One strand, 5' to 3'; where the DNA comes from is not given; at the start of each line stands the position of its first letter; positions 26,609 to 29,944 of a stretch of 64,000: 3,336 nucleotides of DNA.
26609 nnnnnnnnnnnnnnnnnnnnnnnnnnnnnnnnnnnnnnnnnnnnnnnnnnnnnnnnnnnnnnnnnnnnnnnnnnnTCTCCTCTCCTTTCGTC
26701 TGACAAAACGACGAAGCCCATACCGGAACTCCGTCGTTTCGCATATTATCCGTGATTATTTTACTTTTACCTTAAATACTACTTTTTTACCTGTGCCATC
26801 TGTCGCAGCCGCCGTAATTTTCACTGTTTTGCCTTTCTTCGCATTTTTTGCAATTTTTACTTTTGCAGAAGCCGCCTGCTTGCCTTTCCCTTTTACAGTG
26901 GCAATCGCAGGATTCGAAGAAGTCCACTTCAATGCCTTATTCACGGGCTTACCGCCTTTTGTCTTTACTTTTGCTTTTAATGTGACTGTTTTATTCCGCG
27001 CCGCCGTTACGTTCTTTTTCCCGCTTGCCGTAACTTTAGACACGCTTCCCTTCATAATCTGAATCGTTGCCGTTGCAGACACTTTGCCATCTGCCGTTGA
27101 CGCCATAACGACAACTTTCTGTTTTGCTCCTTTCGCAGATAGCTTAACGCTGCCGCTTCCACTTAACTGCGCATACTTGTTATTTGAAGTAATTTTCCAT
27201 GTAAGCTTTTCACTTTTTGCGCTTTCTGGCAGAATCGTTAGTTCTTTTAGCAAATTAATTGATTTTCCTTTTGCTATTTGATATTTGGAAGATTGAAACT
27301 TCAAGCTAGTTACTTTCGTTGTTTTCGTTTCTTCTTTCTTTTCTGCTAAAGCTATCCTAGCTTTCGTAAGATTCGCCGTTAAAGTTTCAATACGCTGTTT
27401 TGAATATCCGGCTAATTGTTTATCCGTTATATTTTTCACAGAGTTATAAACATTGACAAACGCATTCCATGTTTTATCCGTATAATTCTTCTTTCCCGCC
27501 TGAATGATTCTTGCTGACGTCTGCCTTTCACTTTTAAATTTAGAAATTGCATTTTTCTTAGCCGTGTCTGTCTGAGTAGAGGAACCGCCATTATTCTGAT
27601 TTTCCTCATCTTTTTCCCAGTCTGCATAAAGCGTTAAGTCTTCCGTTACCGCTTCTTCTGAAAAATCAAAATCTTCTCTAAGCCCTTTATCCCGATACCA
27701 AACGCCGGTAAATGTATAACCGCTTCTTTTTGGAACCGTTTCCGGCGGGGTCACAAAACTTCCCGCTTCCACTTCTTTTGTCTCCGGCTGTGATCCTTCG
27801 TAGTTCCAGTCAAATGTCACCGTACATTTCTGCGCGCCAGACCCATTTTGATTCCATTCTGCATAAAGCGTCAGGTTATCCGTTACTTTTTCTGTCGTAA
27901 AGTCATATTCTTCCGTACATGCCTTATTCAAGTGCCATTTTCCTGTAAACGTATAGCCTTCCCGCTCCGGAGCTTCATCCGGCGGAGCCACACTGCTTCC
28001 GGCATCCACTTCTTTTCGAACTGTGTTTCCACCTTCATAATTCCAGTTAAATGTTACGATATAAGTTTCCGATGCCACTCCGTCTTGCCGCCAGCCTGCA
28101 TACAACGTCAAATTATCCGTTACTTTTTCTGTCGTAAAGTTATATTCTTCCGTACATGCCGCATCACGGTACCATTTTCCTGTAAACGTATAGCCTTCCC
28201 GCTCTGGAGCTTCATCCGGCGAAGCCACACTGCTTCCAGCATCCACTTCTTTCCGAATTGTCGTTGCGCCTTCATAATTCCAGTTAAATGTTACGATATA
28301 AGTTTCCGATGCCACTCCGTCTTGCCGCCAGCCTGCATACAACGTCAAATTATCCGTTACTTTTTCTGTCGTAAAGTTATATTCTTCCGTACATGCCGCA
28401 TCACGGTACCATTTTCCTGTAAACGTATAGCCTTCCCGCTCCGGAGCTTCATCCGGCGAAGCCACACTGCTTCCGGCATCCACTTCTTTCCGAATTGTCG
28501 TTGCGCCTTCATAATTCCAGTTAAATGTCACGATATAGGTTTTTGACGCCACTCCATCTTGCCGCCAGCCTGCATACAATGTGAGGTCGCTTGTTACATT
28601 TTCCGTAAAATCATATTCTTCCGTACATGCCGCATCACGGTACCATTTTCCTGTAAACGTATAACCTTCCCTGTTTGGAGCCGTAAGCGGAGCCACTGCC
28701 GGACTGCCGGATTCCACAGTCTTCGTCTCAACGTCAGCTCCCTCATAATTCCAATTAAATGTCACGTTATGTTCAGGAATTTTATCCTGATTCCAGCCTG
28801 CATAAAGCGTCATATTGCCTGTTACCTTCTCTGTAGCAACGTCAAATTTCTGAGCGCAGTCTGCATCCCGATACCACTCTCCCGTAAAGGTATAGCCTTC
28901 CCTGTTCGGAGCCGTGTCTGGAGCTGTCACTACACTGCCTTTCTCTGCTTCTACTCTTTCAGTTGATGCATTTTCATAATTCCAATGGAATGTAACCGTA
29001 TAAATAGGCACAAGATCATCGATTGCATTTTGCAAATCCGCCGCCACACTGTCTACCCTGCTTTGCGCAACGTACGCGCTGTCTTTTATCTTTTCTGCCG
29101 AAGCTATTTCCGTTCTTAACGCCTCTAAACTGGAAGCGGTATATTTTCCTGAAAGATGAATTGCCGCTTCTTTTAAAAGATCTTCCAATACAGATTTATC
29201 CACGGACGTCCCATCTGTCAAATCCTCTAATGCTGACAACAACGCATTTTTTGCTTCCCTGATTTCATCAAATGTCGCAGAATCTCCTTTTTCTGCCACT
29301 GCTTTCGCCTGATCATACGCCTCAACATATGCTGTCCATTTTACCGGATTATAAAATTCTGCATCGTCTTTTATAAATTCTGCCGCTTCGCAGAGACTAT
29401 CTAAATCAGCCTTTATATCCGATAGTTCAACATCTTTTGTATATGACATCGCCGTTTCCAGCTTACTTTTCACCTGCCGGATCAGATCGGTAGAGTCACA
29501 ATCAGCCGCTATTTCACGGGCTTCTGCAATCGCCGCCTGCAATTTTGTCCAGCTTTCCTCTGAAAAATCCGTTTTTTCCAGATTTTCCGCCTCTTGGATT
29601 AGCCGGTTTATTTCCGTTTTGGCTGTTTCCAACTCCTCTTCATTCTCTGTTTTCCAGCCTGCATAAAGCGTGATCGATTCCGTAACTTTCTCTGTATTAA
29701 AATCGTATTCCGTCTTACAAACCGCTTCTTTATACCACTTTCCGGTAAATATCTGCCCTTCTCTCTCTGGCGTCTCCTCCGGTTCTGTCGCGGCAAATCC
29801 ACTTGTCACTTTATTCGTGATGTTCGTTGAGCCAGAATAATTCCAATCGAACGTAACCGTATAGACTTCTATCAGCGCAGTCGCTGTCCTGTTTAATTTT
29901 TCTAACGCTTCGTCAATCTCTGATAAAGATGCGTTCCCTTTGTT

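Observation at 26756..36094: Secreted multidomain M60-like metalloprotease of 3112 aa with near-identical 237-bp tandem repeats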

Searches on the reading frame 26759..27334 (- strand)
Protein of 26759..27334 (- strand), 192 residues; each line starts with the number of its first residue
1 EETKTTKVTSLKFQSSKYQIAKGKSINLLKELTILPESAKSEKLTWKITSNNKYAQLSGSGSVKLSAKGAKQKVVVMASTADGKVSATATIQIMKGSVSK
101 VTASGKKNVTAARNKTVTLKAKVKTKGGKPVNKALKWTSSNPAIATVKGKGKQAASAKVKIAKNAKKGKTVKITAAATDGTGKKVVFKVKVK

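Call 26: find_homologous_proteins(query=window:26759-27316:-, max_evalue=0.00001)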
Query seq(186 aa) (186 aa): 26 proteins with E <= 0.00001 among 478 candidates.
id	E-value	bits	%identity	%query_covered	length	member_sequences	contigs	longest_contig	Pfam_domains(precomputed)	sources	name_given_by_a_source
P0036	1.1e-50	190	67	82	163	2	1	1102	PF21764.4,PF02368.25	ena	-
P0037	1.2e-35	141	50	100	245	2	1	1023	PF02368.25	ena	-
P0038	6.5e-28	116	63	60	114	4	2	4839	-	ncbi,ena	-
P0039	3.1e-22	97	48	95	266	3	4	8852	PF21764.4,PF02368.25,PF06832.19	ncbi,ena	-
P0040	4.8e-17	81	47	88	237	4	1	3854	PF21764.4,PF26182.1,PF02368.25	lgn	-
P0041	5.4e-17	80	44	100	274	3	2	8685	PF21764.4,PF26182.1,PF13629.13,PF02368.25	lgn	-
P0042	4.5e-16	77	42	100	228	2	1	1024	PF21764.4,PF02368.25,PF26918.1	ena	-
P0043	8.5e-16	77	43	94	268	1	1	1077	PF21764.4,PF02368.25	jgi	jgi:uncharacterized protein YjdB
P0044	9.4e-16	76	45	62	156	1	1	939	PF21764.4,PF26182.1,PF02368.25,PF26918.1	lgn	-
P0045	2.3e-15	75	40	99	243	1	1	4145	PF21764.4,PF26182.1,PF18998.7,PF02368.25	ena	-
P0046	1.6e-14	72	42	94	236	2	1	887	PF21764.4,PF26182.1,PF13927.13,PF02368.25,PF26918.1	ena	-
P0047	6.5e-14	70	43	95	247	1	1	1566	PF21764.4,PF02368.25,PF26918.1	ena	-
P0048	8.3e-14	70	45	78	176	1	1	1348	PF21764.4,PF26182.1,PF02368.25,PF26918.1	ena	-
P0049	1.7e-13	69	42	100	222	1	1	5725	PF21764.4,PF26182.1,PF02368.25,PF26918.1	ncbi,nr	ncbi:MAG: hypothetical protein HDR01_15000 [Lachnospiraceae bacterium]|nr:hypothetical protein [Lach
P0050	2.3e-13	69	39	99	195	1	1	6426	PF21764.4,PF26182.1,PF02368.25,PF26918.1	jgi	jgi:uncharacterized protein YjdB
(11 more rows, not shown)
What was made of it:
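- Tried and rejected: Search with the C-terminal 186 aa in the 90% clusters (call 26).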

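Call 29: search_protein_families(library=pfam, proteins=[window:26759-27334:-, P0041, P0049, P0045], max_evalue=10)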
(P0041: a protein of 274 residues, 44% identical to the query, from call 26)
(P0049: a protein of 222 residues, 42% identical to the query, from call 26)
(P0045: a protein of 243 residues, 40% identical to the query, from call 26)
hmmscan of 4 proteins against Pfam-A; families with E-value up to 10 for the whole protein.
window:26759-27334:- (192 aa): 8 families
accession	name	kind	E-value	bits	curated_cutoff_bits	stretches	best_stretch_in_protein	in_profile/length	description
PF02368.24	Big_2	-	1.7e-06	28.3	22.8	2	8-85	2-75/79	Bacterial Ig-like domain (group 2)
PF22636.2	FlK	-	0.11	13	27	1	155-191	47-83/103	Fluoroacetyl-CoA-specific thioesterase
PF02369.22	Big_1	-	0.11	13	34.9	1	105-186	7-89/93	Bacterial Ig-like domain (group 1)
PF22967.3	Ig_NUP210_1st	-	0.38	11.4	27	1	134-191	30-91/92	NUP210 Ig-like domain 1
PF21334.2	ATPD_C_fung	-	0.75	10.4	27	1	78-93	17-32/40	Fungal epsilon subunit of F1F0-ATP synthase C-terminal domain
PF19408.5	PKD_6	-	3.7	8.4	25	1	39-92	29-81/82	PKD-like domain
PF20620.4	DUF6805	-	4.3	8.1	27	0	148-190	89-131/133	Family of unknown function (DUF6805)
PF11614.14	FixG_C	-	4.3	8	25.6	0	122-183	50-107/119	IG-like fold at C-terminal of FixG, putative oxidoreductase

P0041 (274 aa): 15 families
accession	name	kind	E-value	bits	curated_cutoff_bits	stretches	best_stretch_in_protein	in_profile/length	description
PF02368.24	Big_2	-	2.3e-27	95.2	22.8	3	103-180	2-76/79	Bacterial Ig-like domain (group 2)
PF13629.12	T2SS-T3SS_pil_N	-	3.2e-07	30.4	23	1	26-69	27-71/72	Pilus formation protein N terminal region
PF21764.3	Invasin_D4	-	1.4e-05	26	27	1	125-174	28-76/88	Invasin, domain 4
PF13927.12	Ig_3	-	0.00025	21.9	30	2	105-173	3-67/78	Immunoglobulin domain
PF25354.1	Ig_NUP210_16th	-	0.004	17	27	1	112-167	7-60/72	NUP210-like, Ig-like domain 16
PF07686.23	V-set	-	0.0044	17.6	26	1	109-185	2-78/109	Immunoglobulin V-set domain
PF06832.18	BiPBP_C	-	0.021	15.2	26.8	1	89-179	3-87/90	Penicillin-Binding Protein C-terminus Family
PF23342.1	WDR90_beta-prop_4th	-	0.023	14.2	50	1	121-173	79-131/312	WDR90, 4th beta-propeller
PF24315.1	DUF7489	-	0.072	13.4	27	1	171-199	16-44/65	Domain of unknown function (DUF7489)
PF14289.11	DUF4369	-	0.36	11.8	25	1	32-74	30-79/91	Domain of unknown function (DUF4369)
PF20236.3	DUF6593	-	0.4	11.4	27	1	160-237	24-96/146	Family of unknown function (DUF6593)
PF06280.18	fn3_5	-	0.67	11.1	27.6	3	190-262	8-83/112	Fn3-like domain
PF16732.10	ComP_DUS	-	0.68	11.3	27.3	0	131-172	21-74/87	Type IV minor pilin ComP, DNA uptake sequence receptor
PF13004.13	BACON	-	3.3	8.2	25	2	142-197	7-59/61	Putative binding domain, N-terminal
PF04239.17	DUF421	-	5.9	6.8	23.6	1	142-182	51-83/129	YetF C-terminal domain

P0049 (222 aa): 13 families
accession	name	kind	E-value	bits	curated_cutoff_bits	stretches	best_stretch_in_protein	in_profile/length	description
PF02368.24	Big_2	-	3.9e-19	68.8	22.8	2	50-127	2-76/79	Bacterial Ig-like domain (group 2)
PF13927.12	Ig_3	-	8.2e-05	23.5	30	2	55-121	4-67/78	Immunoglobulin domain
PF21764.3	Invasin_D4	-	0.00021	22.2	27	1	77-121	33-78/88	Invasin, domain 4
PF25298.1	Baculo_FP_2nd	-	0.065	13.4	24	1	178-203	18-43/53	Baculovirus FP protein domain 2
PF06268.19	Fascin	-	0.067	13.8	23.1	1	82-108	34-60/108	Fascin domain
PF07495.19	Y_Y_Y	-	0.083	13.2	26.6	1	3-29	36-65/65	Y_Y_Y domain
PF18957.6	RibLong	-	0.12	13.7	27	1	83-133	37-92/93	Long Rib domain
PF06229.18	FRG1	-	0.23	11.6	27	1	80-186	36-141/189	FRG1-like domain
PF17137.9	DUF5110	-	0.62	10.6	27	0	101-133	34-68/71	Domain of unknown function (DUF5110)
PF13004.13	BACON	-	1.4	9.4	25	0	8-34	25-53/61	Putative binding domain, N-terminal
PF21768.3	AF_1763-like_C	-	1.7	9.4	27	0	129-179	62-111/120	AF_1763-like, C-terminal domain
PF19765.4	DUF6252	-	1.8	9.3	27.2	0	82-121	10-48/124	Family of unknown function (DUF6252)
PF16796.11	Microtub_bd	-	2.5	8.4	27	0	103-128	96-120/155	Microtubule binding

P0045 (243 aa): 12 families
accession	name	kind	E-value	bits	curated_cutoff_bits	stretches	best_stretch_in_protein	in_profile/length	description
PF02368.24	Big_2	-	1.5e-26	92.5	22.8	2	70-144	2-73/79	Bacterial Ig-like domain (group 2)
PF18998.6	Flg_new_2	-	4.7e-08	33.3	23.6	2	10-68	16-71/73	Divergent InlB B-repeat domain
PF13927.12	Ig_3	-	0.00058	20.7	30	1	75-141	4-67/78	Immunoglobulin domain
PF17963.7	Big_9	-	0.0042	18.4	23.6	1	89-153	18-88/89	Bacterial Ig domain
PF07686.23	V-set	-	0.0074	16.9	26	1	78-137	4-66/109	Immunoglobulin V-set domain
PF22359.2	Big-like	-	0.053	14.2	27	1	103-131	2-30/48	Bacterial Ig-like domain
PF25077.1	DUF7800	-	0.24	12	27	1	89-122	27-60/89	Domain of unknown function (DUF7800)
PF18657.6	YDG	-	0.32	11.7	25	1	180-234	21-75/85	YDG domain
PF22665.2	DUF6293_C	-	0.39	11.6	27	0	186-227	51-93/101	DUF6293 C-terminal winged helix domain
PF20097.4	DUF6487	-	2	9.3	24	0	101-134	16-51/67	Domain of unknown function (DUF6487)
PF24233.1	DUF7446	-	8.3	6.8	24.1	1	27-50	21-44/70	Family of unknown function (DUF7446)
PF15316.11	MDFI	-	8.7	6.8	27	1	122-201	13-85/172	MyoD family inhibitor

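Call 35: find_related_loci(query=A2, collection=genome_contigs, flank=10000)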
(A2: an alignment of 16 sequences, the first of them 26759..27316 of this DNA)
Query A2 (186 aa) in genome_contigs; peptide patterns used: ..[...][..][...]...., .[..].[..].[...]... (x = any residue, [..] = any of these).
599 stretches matched a pattern (row limit reached: there are more); 313 encode a relative of the query (tblastn E <= 1e-3); the best 80 are kept; 78 distinct loci.
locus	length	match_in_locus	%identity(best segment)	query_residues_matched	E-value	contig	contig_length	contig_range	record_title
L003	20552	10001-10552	64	2-186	3e-56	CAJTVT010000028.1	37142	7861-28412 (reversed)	MAG TPA_asm: uncultured Lachnospiraceae bacterium isolate MGBC116954 genome assembly, contig: MGBC116954.28, whole genom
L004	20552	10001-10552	64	2-186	3e-56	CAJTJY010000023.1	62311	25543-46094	MAG TPA_asm: uncultured Lachnospiraceae bacterium isolate MGBC101638 genome assembly, contig: MGBC101638.23, whole genom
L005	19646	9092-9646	50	1-186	3e-35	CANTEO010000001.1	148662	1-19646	MAG TPA_asm: uncultured Roseburia sp. isolate SRR13921779_bin.92_metawrap_v1.3_MAG genome assembly, contig: NODE.79_leng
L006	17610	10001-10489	47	2-173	4e-31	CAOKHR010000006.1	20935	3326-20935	MAG TPA_asm: uncultured Lachnospiraceae bacterium isolate SRR17684636_bin.24_metawrap_v1.3_MAG genome assembly, contig:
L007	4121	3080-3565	47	1-176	1e-26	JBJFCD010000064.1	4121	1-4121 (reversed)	MAG: Lachnospiraceae bacterium isolate PUUB24_bin.042 NODE_18604_length_4121_cov_21.711264, whole genome shotgun sequenc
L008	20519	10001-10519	47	1-186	4e-26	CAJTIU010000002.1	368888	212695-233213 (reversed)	Lachnospiraceae bacterium isolate C64_1 genome assembly, contig: MGBC000228.2, whole genome shotgun sequence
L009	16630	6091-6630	44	2-186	6e-26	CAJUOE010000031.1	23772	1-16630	MAG TPA_asm: uncultured Lachnospiraceae bacterium isolate MGBC161624 genome assembly, contig: MGBC161624.31, whole genom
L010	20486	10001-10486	47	13-186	5e-26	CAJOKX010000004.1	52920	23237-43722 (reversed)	uncultured Lachnospiraceae bacterium isolate Reindeer_1_mag_103 genome assembly, contig: scaffold_359, whole genome shot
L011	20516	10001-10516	45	2-186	3e-25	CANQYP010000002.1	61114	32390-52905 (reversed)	MAG: uncultured Lachnospiraceae bacterium isolate Lapin-015__bin17 genome assembly, contig: Lapin-015__NODE_382_length_6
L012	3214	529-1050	43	1-185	5e-25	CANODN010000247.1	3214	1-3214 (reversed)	MAG TPA_asm: uncultured Roseburia sp. isolate SRR13921779_bin.135_metawrap_v1.3_MAG genome assembly, contig: NODE.51509_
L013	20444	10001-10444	47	28-186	8e-25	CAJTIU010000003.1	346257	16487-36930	Lachnospiraceae bacterium isolate C64_1 genome assembly, contig: MGBC000228.3, whole genome shotgun sequence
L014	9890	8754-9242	45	13-186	1e-24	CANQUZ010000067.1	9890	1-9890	MAG: uncultured Roseburia sp. isolate Lapin-032__bin108 genome assembly, contig: Lapin-032__NODE_9297_length_9890_cov_2.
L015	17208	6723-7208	43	14-186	1e-24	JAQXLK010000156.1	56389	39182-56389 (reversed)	MAG: Clostridiales bacterium isolate SUG1301 k141_9389968, whole genome shotgun sequence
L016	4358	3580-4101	44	1-186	2e-24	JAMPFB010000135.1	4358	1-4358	MAG: Robinsoniella sp. isolate NALB_7861_18 Scaffold_#135__SCF_135___4358_bp, whole genome shotgun sequence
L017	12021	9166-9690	42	1-186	7e-24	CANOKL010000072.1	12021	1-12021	MAG TPA_asm: uncultured Lachnospiraceae bacterium isolate SRR19759413_bin.28_metawrap_v1.3_MAG genome assembly, contig:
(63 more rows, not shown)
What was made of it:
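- The 78 loci kept are nearly all Lachnospiraceae, with several per genome (call 35).
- Tried and rejected: Genome scan (call 35).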

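Call 41: search_protein_families(library=pfam, alignment_id=A3, max_evalue=0.00001)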
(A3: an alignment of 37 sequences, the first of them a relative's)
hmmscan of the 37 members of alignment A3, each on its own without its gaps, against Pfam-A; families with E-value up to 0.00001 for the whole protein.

A. member 1, L006:7814-10528:+ (905 aa): 3 families
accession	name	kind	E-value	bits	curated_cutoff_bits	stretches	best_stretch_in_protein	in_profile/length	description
PF13306.12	LRR_5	-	6.9e-34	116.9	27.7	2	75-169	20-101/127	BspA type Leucine rich repeat region (6 copies)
PF02368.24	Big_2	-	1.6e-16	60.4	22.8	2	818-897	1-75/79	Bacterial Ig-like domain (group 2)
PF09479.16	Flg_new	-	5.3e-11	42.9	27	1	653-715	3-65/65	Listeria-Bacteroides repeat domain (List_Bact_rpt)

B. families by the number of members that match (of 37 scanned): 54 families (the first 25 are shown)
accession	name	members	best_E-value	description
PF02368.24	Big_2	37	7.4e-82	Bacterial Ig-like domain (group 2)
PF19789.6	DUF6273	9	3.5e-56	Domain of unknown function (DUF6273)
PF07554.19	FIVAR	7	2.2e-85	FIVAR domain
PF04616.20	Glyco_hydro_43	5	3.7e-36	Glycosyl hydrolases family 43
PF13306.12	LRR_5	4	1.6e-164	BspA type Leucine rich repeat region (6 copies)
PF07532.17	Big_4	4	1.6e-10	Bacterial Ig-like domain (group 4)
PF13290.12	CHB_HEX_C_1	3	2e-34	Chitobiase/beta-hexosaminidase C-terminal domain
PF13287.12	Fn3_assoc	3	2.8e-31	Fn3 associated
PF20578.4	aBig_2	3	1.3e-07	Atrophied bacterial Ig domain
PF00128.31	Alpha-amylase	2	5.3e-50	Alpha amylase, catalytic domain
PF09479.16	Flg_new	2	2e-21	Listeria-Bacteroides repeat domain (List_Bact_rpt)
PF00754.31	F5_F8_type_C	2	1.9e-20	F5/8 type C domain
PF13855.12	LRR_8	2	2.1e-17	Leucine rich repeat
PF13385.13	Laminin_G_3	2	2.6e-12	Concanavalin A-like lectin/glucanases superfamily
PF25390.1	WD40_RLD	1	8.2e-77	RCC1-like domain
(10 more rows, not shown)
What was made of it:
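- The same tail sits on GH43, GH13 amylase-type, GH16 and GH78 enzymes and on BspA-type LRR proteins, whose substrates are neutral plant or starch glycans (call 41). Another protein with the same tail carries an IgA peptidase M64 domain (call 41).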

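Call 69: search_protein_representatives(alignment_id=A2)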
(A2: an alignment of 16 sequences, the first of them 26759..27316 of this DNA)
Query: 16 sequences, 221 profile positions. Proteins with E-value up to 0.001 (for the whole library): 104461; up to 1e-10: 50809; up to 1e-30: 13825. The best 150 are listed.
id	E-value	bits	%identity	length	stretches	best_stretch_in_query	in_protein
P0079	0.0e+00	1490.4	-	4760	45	44-207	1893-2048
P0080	0.0e+00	1467.2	-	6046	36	47-209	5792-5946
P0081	0.0e+00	1332.3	-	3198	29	48-220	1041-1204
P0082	0.0e+00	1230.0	-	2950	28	46-218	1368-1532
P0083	0.0e+00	1227.7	-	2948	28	39-218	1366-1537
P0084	0.0e+00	1207.3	-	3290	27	61-219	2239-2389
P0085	0.0e+00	1200.8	-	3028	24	49-210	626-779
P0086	0.0e+00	1198.3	-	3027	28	68-219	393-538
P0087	0.0e+00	1178.6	-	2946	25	46-209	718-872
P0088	0.0e+00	1127.3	-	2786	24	48-209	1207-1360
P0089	0.0e+00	1114.6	-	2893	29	46-142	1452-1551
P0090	0.0e+00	1090.3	-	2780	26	41-209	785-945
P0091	0.0e+00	1080.5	-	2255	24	43-202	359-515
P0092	0.0e+00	1078.3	-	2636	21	47-218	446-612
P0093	0.0e+00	1022.0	-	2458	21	46-220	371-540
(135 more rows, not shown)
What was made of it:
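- Tried and rejected: Profile search of the C-terminal module against 1.84 billion representatives (call 69).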

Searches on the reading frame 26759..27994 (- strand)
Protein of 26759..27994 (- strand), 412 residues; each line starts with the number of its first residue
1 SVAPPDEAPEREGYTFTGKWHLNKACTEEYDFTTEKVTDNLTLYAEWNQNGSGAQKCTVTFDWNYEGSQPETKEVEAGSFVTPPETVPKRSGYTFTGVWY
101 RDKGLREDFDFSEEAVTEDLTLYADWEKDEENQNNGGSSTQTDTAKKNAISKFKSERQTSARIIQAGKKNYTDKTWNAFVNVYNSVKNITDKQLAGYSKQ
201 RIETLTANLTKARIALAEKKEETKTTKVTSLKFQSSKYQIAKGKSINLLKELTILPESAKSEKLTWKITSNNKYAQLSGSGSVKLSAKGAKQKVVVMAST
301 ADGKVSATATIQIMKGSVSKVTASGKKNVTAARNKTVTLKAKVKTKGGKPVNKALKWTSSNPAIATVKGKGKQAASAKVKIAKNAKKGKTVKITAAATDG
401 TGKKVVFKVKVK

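Call 12: search_protein_families(library=pfam, proteins=[window:26759-27994:-], max_evalue=0.1)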
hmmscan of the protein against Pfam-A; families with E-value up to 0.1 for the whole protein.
window:26759-27994:- (412 aa): 2 families
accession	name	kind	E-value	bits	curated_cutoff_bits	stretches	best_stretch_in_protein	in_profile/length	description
PF09479.16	Flg_new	-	6e-20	71.6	27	2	58-124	2-64/65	Listeria-Bacteroides repeat domain (List_Bact_rpt)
PF02368.24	Big_2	-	0.0015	18.9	22.8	1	228-305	2-75/79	Bacterial Ig-like domain (group 2)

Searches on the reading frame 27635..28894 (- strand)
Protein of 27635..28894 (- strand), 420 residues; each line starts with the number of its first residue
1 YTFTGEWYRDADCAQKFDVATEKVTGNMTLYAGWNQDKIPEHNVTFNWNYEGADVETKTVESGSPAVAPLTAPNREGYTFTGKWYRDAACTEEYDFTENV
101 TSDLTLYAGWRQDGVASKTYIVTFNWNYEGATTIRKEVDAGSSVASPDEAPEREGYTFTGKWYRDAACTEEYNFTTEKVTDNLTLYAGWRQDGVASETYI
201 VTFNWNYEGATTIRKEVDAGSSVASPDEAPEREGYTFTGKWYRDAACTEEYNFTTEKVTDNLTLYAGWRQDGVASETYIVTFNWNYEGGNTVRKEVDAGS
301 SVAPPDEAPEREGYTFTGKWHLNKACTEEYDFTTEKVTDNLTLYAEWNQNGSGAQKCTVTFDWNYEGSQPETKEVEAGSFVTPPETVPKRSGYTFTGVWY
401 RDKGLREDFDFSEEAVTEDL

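Call 12: search_protein_families(library=pfam, proteins=[window:27635-28894:-], max_evalue=0.1)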
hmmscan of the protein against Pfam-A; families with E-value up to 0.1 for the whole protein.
window:27635-28894:- (420 aa): 6 families
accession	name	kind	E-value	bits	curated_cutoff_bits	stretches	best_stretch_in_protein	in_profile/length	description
PF09479.16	Flg_new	-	8.1e-71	234.5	27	6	120-187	1-64/65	Listeria-Bacteroides repeat domain (List_Bact_rpt)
PF10931.13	DUF2735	-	0.0034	18.4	25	0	148-171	28-51/52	Protein of unknown function (DUF2735)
PF14754.11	IFR3_antag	-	0.0066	16.1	25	0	70-100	64-94/249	Papain-like auto-proteinase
PF03943.19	TAP_C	-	0.031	14.3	21.3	0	198-213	19-34/49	TAP C-terminal domain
PF22206.1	Cas_Csm6_6H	-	0.058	13.7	23.4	0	125-138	21-34/53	CRISPR-associated protein Csm6 6H domain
PF05129.18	Zn_ribbon_Elf1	-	0.093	13.3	29.8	0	324-348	50-74/79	Transcription elongation factor Elf1 like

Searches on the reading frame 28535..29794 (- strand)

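Call 12: search_protein_families(library=pfam, proteins=[window:28535-29794:-], max_evalue=0.1)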
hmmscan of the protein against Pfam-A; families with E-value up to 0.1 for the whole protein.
window:28535-29794:- (420 aa): 3 families
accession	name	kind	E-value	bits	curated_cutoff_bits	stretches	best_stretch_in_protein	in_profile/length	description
PF09479.16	Flg_new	-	1.3e-36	125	27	3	342-408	1-64/65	Listeria-Bacteroides repeat domain (List_Bact_rpt)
PF07554.19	FIVAR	-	1.5e-11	45.2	29.2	2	148-192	24-70/71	FIVAR domain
PF23921.1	DUF7260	-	0.019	14.8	27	1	52-115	139-202/242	Domain of unknown function (DUF7260)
